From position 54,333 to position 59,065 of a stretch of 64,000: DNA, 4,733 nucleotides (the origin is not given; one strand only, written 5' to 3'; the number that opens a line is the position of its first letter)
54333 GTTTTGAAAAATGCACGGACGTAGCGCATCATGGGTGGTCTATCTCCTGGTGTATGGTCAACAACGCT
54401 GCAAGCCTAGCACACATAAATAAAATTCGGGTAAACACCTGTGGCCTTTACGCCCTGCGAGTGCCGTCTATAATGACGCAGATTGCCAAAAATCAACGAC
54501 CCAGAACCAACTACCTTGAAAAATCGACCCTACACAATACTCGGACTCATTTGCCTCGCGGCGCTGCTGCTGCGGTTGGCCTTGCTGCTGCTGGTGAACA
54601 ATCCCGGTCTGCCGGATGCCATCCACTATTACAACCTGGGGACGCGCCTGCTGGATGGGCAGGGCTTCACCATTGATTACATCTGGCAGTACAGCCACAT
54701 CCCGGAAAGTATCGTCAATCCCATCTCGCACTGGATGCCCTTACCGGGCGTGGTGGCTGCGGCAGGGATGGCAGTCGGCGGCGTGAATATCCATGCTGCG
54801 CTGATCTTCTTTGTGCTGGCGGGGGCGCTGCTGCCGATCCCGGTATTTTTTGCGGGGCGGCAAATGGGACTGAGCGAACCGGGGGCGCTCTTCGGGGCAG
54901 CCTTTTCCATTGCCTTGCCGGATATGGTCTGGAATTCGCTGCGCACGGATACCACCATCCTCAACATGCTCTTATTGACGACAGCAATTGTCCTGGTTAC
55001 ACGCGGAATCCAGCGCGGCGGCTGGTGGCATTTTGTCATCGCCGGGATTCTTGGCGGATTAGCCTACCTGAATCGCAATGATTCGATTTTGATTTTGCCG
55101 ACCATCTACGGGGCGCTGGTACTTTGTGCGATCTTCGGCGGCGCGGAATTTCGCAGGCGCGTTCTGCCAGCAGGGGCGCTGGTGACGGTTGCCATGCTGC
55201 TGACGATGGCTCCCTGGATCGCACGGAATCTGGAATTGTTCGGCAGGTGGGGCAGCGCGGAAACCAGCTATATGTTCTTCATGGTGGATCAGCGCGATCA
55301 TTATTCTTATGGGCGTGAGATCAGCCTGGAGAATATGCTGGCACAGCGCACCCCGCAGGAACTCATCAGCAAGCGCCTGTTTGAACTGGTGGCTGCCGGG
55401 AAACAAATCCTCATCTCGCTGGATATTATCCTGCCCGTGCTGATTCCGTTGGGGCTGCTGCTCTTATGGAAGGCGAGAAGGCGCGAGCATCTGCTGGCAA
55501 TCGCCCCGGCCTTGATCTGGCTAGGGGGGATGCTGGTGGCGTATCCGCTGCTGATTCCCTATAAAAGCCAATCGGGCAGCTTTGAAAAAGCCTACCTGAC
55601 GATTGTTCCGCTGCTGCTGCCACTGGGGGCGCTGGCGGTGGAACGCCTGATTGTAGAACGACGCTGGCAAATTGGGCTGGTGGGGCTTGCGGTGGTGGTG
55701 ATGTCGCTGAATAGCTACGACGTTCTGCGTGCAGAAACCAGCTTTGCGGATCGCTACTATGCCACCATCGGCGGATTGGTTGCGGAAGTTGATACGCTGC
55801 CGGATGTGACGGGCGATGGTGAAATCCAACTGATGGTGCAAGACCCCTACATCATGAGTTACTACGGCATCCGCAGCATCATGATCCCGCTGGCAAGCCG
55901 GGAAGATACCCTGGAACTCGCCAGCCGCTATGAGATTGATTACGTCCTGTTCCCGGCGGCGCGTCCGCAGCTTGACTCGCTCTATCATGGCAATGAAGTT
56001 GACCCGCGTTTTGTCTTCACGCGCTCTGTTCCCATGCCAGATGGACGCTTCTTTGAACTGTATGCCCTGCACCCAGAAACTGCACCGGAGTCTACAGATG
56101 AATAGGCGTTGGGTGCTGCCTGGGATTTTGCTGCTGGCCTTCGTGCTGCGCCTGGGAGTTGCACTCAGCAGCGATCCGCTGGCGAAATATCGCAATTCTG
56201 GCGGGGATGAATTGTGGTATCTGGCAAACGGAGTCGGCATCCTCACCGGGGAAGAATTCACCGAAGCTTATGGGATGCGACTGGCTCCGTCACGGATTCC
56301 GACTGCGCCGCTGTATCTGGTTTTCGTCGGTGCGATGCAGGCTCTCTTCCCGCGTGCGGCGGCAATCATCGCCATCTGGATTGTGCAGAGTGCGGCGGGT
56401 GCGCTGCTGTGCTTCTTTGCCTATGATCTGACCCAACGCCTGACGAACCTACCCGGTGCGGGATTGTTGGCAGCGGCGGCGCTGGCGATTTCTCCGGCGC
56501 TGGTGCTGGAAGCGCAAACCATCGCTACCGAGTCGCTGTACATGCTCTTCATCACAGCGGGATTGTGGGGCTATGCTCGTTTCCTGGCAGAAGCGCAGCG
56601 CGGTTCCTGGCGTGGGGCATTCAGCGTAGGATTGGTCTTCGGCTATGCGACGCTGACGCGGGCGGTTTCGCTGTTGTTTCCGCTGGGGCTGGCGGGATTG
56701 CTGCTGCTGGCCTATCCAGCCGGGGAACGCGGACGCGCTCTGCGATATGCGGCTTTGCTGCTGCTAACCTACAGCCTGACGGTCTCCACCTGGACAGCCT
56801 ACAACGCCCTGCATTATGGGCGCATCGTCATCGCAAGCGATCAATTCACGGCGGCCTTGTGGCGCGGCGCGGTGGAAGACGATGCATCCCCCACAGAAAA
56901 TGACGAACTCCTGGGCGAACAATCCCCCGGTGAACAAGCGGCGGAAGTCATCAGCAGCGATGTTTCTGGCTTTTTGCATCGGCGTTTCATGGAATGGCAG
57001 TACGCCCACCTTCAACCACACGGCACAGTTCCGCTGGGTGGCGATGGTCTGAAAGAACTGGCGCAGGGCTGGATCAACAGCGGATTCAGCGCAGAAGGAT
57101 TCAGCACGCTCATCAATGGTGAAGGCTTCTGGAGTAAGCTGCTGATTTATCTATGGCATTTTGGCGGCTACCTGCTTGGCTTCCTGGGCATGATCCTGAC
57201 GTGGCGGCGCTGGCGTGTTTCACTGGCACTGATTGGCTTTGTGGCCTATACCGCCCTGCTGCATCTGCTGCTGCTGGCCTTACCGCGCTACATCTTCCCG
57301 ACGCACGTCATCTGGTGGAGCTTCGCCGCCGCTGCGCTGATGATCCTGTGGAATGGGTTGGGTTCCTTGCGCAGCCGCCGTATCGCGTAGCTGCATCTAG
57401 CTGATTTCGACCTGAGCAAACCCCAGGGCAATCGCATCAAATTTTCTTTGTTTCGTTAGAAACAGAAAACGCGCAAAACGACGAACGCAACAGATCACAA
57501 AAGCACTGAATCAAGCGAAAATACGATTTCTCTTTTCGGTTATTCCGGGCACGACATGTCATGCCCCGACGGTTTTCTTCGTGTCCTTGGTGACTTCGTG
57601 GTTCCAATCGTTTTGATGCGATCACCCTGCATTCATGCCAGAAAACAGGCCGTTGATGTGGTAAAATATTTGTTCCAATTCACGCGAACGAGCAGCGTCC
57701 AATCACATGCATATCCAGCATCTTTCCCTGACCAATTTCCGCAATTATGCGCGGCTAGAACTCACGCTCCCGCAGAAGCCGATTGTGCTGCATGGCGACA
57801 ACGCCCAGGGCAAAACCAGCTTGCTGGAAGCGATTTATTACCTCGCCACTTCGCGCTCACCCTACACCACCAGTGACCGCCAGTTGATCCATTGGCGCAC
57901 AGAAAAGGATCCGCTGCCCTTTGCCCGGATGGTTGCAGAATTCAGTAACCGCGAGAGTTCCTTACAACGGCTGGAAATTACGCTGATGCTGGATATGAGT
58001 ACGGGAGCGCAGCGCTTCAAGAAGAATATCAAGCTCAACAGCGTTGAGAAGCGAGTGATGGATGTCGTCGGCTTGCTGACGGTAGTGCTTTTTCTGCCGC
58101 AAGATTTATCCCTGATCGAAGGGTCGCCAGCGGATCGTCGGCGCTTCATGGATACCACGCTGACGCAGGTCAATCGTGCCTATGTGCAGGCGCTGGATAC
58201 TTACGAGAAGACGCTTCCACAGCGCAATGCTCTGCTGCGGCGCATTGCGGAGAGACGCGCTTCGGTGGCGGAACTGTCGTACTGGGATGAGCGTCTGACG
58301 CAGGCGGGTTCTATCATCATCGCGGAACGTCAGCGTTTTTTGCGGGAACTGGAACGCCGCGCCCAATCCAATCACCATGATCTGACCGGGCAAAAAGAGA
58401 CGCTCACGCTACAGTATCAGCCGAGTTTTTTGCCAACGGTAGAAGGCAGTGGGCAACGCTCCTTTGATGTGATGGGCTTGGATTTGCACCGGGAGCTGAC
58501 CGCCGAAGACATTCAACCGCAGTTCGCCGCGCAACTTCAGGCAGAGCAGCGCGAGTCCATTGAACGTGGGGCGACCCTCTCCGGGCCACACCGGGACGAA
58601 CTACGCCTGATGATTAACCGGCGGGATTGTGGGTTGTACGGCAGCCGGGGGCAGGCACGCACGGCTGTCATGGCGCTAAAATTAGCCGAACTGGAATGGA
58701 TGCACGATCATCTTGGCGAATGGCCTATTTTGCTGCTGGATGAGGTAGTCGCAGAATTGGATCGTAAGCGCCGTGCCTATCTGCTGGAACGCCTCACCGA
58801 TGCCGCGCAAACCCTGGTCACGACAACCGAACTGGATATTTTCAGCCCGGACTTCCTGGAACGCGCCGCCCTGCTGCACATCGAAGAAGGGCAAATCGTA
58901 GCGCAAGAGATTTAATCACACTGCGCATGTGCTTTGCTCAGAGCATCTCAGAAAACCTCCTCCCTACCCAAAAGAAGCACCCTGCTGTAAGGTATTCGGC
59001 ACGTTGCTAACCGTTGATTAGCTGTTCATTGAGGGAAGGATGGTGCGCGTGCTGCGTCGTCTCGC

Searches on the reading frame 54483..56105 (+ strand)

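Call 21: search_protein_families(library=pfam, proteins=[window:54483-56105:+], max_evalue=0.01)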
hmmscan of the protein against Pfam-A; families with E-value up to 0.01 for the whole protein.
window:54483-56105:+ (540 aa): 1 family
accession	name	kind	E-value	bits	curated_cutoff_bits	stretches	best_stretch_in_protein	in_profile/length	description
PF13231.12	PMT_2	-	3.2e-08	34.4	26.1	1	86-245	4-160/160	Dolichyl-phosphate-mannose-protein mannosyltransferase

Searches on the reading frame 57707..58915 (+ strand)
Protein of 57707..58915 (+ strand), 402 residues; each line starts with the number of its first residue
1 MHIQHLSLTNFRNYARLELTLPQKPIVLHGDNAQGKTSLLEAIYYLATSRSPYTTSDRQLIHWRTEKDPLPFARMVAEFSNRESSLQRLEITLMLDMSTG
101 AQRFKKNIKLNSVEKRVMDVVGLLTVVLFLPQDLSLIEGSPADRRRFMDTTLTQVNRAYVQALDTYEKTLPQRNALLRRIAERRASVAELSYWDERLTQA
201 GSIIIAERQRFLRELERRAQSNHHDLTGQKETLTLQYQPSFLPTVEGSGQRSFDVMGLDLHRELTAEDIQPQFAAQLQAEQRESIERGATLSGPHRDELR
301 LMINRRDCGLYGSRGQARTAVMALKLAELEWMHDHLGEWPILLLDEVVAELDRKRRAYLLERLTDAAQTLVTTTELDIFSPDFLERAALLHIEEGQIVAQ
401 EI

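Call 21: search_protein_families(library=pfam, proteins=[window:57707-58915:+], max_evalue=0.01)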
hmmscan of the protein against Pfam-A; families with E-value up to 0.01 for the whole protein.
window:57707-58915:+ (402 aa): 6 families
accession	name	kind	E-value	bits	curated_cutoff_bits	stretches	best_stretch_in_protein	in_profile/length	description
PF02463.25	SMC_N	-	1.7e-19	70.6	40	1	3-377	2-200/220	RecF/RecN/SMC N terminal domain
PF13476.12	AAA_23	-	1e-08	36.5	27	1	6-65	2-56/201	AAA domain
PF13175.12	AAA_15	-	1.7e-08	34.9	32.1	1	1-79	1-83/374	AAA ATPase domain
PF11398.14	DUF2813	-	8.4e-05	22.5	21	1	1-54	1-54/372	Protein of unknown function (DUF2813)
PF13304.12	AAA_21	-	0.0003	21.4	27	0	27-61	3-42/304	AAA domain, putative AbiEii toxin, Type IV TA system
PF13514.12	AAA_27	-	0.0041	17.2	22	0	1-46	1-49/206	AAA domain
